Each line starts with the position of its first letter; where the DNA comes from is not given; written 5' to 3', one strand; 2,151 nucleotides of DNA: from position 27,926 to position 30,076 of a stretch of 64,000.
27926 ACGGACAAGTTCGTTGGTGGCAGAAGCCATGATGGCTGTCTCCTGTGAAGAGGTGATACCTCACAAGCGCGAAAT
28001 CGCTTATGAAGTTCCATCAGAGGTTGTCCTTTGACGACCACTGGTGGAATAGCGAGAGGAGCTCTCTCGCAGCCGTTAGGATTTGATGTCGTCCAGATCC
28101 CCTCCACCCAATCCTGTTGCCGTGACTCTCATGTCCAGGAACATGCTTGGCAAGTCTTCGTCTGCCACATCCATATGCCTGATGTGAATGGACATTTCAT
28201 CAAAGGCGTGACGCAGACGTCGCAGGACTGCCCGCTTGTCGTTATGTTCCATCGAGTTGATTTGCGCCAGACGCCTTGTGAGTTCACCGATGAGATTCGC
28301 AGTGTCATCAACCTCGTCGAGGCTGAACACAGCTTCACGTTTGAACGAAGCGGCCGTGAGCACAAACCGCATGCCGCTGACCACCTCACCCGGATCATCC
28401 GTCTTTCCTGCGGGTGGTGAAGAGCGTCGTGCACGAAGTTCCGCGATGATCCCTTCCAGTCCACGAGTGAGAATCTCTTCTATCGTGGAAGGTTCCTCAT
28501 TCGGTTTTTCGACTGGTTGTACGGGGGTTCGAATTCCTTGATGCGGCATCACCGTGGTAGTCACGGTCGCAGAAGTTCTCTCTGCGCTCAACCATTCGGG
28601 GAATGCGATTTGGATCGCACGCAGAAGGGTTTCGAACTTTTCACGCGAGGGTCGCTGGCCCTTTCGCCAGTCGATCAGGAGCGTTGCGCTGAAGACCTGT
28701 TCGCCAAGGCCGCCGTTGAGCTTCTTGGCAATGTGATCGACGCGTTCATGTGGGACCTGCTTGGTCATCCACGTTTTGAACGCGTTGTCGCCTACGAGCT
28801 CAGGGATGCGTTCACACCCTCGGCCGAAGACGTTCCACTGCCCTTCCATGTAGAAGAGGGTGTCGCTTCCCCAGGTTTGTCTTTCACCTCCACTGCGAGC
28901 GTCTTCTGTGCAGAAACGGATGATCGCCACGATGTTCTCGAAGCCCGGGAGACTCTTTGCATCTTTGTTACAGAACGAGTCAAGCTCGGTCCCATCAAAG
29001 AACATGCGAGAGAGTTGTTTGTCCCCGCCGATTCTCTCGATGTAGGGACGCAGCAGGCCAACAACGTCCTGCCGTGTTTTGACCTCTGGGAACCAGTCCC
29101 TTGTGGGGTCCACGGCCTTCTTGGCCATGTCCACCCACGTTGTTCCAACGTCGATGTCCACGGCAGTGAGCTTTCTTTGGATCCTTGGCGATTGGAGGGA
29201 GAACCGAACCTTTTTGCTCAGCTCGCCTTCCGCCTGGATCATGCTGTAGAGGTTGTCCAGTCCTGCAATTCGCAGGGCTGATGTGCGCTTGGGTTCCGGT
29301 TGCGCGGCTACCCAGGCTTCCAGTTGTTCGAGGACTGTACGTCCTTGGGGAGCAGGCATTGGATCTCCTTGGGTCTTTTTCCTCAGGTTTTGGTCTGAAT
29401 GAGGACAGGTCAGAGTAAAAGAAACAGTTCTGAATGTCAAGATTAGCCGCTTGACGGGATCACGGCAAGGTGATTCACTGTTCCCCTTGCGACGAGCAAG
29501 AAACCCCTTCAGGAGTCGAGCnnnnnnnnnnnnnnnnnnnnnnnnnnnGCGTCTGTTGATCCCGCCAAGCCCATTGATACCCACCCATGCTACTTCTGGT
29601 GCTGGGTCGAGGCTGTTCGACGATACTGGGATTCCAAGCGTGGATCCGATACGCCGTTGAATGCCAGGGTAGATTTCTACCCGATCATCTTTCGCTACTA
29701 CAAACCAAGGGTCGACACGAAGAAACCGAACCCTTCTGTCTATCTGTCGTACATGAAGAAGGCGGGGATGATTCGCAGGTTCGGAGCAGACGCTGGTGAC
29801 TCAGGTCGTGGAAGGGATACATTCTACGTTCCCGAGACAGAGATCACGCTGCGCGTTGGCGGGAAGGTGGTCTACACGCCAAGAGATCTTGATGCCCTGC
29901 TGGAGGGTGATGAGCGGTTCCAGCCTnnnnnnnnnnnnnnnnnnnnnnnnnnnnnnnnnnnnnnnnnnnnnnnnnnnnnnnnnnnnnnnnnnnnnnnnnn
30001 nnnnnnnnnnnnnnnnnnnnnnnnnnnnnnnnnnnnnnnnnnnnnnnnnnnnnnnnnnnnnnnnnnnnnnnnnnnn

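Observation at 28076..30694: Divergent gene pair next to the GHKL ATPase sharing a 160-nt control region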

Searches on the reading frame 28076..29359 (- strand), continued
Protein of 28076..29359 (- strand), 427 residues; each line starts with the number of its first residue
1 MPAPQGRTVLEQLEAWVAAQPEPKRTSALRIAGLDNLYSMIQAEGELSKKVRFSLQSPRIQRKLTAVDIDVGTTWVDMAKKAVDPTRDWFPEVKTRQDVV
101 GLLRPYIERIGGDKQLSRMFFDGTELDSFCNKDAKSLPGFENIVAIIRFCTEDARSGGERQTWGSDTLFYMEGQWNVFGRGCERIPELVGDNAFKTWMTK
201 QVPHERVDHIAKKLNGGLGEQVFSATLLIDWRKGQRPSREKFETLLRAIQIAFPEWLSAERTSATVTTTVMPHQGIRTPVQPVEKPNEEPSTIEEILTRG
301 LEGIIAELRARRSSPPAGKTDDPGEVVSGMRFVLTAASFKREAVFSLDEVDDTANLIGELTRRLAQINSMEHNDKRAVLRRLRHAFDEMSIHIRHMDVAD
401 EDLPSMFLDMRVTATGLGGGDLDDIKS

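Call 51: fold_search(model_id=the predicted structure, library=pdb)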
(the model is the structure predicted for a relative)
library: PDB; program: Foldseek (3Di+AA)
matches with E <= 10: 24; with E <= 0.001: 0
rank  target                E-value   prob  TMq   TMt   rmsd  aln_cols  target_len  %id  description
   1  7egd_A                1.5e+00  0.03  0.07  0.05  40.7       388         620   12  SCP promoter-bound TFIID-TFIIA in initial TBP-loading state (released 2021-05-12)
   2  7egh_A                1.7e+00  0.02  0.07  0.05  40.7       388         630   12  TFIID lobe C subcomplex (released 2021-05-12)
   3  7som_h                1.8e+00  0.03  0.09  0.08  38.3       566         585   12  Ciliary C2 central pair apparatus isolated from Chlamydomonas reinhardtii (released 2022-04-13)
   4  8as8_E                2.0e+00  0.02  0.07  0.07  33.5       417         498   12  E. coli Wadjet JetABC monomer (released 2022-12-14)
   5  8qzp_A                2.6e+00  0.02  0.08  0.08  26.7       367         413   12  Structure of the non-mitochondrial citrate synthase from Ananas comosus (released 2024-07-24)
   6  8q3v_C                3.5e+00  0.04  0.09  0.13  23.5       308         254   11  Cryo-EM structure of the methanogenic Na+ translocating N5-methyl-H4MPT:CoM methyltransferase complex (released 2024-07-10)
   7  7edx_A                4.5e+00  0.03  0.10  0.08  19.1       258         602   12  p53-bound TFIID-based core PIC on HDM2 promoter (released 2021-05-05)
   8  9a7s_A                4.7e+00  0.06  0.11  0.15  19.3       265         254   12  Integrative model of RPSD-RPOB by crosslinking MS and deep learning (released 2024-09-18)
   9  7y17_C                4.7e+00  0.04  0.11  0.14  25.9       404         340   10  Crystal structure of ribosomal ITS2 pre-rRNA processing complex from Cyberlindnera jadinii (released 2023-06-14)
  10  6qw6_4C               5.1e+00  0.03  0.12  0.15  25.8       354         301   11  Structure of the human U5.U4/U6 tri-snRNP at 2.9A resolution. (released 2019-04-17)
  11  6ygc_B                5.3e+00  0.02  0.10  0.07  23.1       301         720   13  Crystal structure of the NatC complex bound to Arl3 peptide and CoA (released 2020-10-28)
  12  9gm7_C                5.8e+00  0.02  0.10  0.09  34.1       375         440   12  MukBEF in a nucleotide-bound state with open neck gate (monomer) (released 2025-03-26)
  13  2ri4_J                6.9e+00  0.06  0.12  0.24  16.8       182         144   12  Crystal Structure determination of Goat Methemoglobin at 2.7 Angstrom (released 2008-10-14)
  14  5i6r                  7.2e+00  0.01  0.11  0.11  54.1       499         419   12  Crystal Structure of srGAP2 F-BARx WT Form-1 (released 2017-08-30)
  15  3pyb_B                7.5e+00  0.02  0.11  0.08  23.2       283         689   11  Crystal structure of ent-copalyl diphosphate synthase from Arabidopsis thaliana in complex with 13-aza-13,14-dihydroco (released 2011-05-25)
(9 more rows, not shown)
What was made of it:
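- Foldseek matches of gene 5 to the JetABC and MukBEF complex entries (8as8_E, 9gm7_C) are noise (E 2-6, TM 0.07-0.08, call 51).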

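Call 71: search_solved_structures(query=A3, max_evalue=10)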
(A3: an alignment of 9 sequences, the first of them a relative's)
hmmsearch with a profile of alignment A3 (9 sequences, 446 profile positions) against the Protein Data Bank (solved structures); distinct sequences matched with E-value up to 10: 6.
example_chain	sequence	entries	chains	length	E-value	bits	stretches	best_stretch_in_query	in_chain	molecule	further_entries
9r2o_A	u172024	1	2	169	0.11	14.6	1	236-325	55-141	N5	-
5cwp_A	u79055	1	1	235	0.55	12.3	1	278-336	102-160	Designed helical repeat protein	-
6n4n_C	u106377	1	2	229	1.2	11.2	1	273-384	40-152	Rosetta-designed danoprevir/NS3a complex reader 2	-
6xss_A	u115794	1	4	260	1.7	10.7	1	277-337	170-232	C4_nat_HFuse-7900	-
8f6r_A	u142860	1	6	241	2.1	10.4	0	279-355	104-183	De novo designed oligomeric protein C6-79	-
2hze_A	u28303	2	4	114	2.4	10.2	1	102-126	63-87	Glutaredoxin-1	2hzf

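Call 80: fold_search(model_id=the predicted structure, library=viral)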
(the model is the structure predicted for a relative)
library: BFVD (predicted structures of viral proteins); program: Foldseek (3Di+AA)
matches with E <= 10: 87; with E <= 0.001: 0
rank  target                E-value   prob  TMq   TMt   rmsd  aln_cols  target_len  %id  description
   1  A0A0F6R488            5.4e-01  0.07  0.10  0.08  36.5       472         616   12  A32 [Rat cytomegalovirus ALL-03]
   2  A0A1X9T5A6            7.4e-01  0.05  0.07  0.09  30.6       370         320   11  Uncharacterized protein [Ranid herpesvirus 3]
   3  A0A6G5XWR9            8.7e-01  0.28  0.13  0.25  22.2       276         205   11  (no name in the UniProt tables at hand)
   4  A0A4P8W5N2            1.1e+00  0.04  0.09  0.09  39.8       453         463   12  (no name in the UniProt tables at hand)
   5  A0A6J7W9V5            1.2e+00  0.06  0.11  0.10  30.8       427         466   14  Uncharacterized protein [uncultured Caudovirales phage]
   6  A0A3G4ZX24            1.3e+00  0.04  0.10  0.09  34.4       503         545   13  Zinc finger protein [Faunusvirus sp.]
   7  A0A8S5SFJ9            1.6e+00  0.02  0.07  0.07  35.4       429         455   11  Uncharacterized protein [Myoviridae sp. ctyhJ29]
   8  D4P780                1.7e+00  0.44  0.13  0.25  18.8       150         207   22  (no name in the UniProt tables at hand)
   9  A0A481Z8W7            1.7e+00  0.03  0.07  0.08  34.6       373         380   11  HNH endonuclease [Pithovirus LCPAC302]
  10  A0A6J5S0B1            1.8e+00  0.09  0.10  0.17  19.6       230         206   12  Uncharacterized protein [uncultured Caudovirales phage]
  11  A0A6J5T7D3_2          1.8e+00  0.06  0.09  0.04  35.4       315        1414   13  Large polyvalent protein associated domain-containing protein [uncultured Caudovirales phage]
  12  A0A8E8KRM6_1          1.8e+00  0.04  0.09  0.04  28.7       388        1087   12  Replication protein 1a (Fragment) [Bemisia tabaci bromo-like virus 5]
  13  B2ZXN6                1.9e+00  0.41  0.12  0.32  18.0       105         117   15  Helix-turn-helix XRE-family like protein [Ralstonia phage phiRSL1]
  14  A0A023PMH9            2.2e+00  0.08  0.10  0.14  22.4       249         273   14  Nucleoprotein [Gissar virus]
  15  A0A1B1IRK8            2.3e+00  0.08  0.12  0.12  27.0       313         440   13  (no name in the UniProt tables at hand)
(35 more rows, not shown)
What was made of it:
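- On Cro/C1 (XRE) HTH - considered for the gene 5 N-domain: Phage XRE/cI hits in BFVD have probability 0.33-0.41 and E above 1 (call 80).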

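Call 88: search_dna_similar(query=window:28079-29359:-, collection=phages, mode=protein, max_evalue=0.01, max_rows=10)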
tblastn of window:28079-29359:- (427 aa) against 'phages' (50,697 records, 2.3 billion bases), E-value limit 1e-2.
No match.

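Call 90: search_dna_similar(query=window:28079-29359:-, collection=plasmids, mode=protein, max_evalue=0.01, max_rows=10)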
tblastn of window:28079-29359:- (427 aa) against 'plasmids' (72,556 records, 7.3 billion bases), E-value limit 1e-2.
No match.

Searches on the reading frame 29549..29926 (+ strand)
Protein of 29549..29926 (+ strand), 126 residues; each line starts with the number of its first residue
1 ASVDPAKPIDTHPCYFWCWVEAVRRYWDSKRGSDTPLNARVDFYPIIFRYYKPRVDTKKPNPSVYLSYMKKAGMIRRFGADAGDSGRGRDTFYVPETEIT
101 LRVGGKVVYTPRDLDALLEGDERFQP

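Call 95: search_protein_families(library=pfam, proteins=[window:29549-29926:+], max_evalue=10)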
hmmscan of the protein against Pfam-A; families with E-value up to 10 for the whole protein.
seq(126 aa): 1 family
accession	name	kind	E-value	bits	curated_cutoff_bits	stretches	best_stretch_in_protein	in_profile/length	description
PF05679.22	CHGN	-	0.093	11.9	23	1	43-80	386-427/512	Chondroitin N-acetylgalactosaminyltransferase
